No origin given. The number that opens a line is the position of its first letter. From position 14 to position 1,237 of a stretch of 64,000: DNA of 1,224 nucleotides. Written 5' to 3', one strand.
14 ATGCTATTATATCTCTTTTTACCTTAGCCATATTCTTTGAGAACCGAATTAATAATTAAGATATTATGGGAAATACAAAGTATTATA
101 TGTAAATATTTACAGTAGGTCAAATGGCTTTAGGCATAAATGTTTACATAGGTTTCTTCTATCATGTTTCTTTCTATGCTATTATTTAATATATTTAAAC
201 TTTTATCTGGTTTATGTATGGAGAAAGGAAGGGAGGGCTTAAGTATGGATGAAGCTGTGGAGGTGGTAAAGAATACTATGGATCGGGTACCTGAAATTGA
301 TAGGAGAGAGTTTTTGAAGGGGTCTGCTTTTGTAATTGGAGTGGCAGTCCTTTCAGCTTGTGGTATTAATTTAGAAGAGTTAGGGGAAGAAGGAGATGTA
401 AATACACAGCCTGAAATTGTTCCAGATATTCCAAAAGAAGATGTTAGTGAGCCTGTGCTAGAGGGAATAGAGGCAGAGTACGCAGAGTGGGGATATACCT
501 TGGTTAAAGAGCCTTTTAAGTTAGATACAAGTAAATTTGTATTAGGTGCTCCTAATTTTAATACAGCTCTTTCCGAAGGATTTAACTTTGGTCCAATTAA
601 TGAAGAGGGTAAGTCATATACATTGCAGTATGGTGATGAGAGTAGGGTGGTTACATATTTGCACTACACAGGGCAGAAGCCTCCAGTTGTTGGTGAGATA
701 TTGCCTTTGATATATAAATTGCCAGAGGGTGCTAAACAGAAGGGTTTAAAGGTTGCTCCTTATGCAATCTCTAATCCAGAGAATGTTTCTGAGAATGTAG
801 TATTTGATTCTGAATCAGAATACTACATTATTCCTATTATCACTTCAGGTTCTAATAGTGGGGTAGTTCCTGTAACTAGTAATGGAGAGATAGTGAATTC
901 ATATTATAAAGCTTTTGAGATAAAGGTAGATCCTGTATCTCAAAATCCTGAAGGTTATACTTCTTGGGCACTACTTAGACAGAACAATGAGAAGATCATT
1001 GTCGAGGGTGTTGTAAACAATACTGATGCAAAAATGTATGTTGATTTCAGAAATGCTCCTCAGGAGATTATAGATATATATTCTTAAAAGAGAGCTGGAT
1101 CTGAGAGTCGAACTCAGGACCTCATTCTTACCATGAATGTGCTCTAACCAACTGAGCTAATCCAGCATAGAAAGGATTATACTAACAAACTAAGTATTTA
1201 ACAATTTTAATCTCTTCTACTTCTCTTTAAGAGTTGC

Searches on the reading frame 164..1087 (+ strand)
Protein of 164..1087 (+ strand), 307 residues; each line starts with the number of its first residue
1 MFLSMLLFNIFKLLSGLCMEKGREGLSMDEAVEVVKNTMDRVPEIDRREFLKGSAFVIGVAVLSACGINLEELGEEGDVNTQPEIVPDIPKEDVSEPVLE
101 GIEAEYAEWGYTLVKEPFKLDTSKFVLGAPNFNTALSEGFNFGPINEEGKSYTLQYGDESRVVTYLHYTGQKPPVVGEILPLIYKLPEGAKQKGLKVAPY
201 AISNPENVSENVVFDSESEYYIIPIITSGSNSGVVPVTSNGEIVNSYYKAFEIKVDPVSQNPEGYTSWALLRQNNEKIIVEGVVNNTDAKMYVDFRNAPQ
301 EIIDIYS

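Call 40: find_encoding_contigs(protein=window:164-1087:+, flank=10000, max_places=3)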
Protein window:164-1087:+ (307 aa): 2 contigs read that carry it; 2 places shown.
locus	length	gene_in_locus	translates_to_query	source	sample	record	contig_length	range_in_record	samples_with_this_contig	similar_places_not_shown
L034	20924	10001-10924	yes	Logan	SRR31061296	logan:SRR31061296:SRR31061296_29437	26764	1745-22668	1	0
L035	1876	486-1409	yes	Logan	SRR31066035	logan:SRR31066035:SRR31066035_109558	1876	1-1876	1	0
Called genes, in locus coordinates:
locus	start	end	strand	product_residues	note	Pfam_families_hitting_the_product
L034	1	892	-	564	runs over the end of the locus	PF01071:GARS_A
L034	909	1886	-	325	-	PF01071:GARS_A (faint), PF08443:RimK (faint), PF14398:ATPgrasp_YheCD (faint), PF02955:GSH-S_ATP (faint)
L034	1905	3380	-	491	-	PF14397:ATPgrasp_ST, PF02655:ATP-grasp_3 (faint), PF14398:ATPgrasp_YheCD (faint), PF08443:RimK (weak)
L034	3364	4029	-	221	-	PF14402:7TM_transglut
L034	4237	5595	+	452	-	PF01381:HTH_3, PF12844:HTH_19, PF13443:HTH_26, PF13560:HTH_31 (weak)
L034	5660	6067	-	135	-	PF16320:Ribosomal_L12_N, PF00542:Ribosomal_L12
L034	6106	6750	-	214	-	PF00466:Ribosomal_L10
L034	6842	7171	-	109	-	-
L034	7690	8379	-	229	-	PF00687:Ribosomal_L1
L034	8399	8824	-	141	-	PF03946:Ribosomal_L11_N, PF00298:Ribosomal_L11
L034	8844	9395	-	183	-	PF02357:NusG, PF00467:KOW (faint)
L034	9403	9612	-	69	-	PF00584:SecE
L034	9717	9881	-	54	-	PF00471:Ribosomal_L33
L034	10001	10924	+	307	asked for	-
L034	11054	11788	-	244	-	PF18920:DUF5671 (faint)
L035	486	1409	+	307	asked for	-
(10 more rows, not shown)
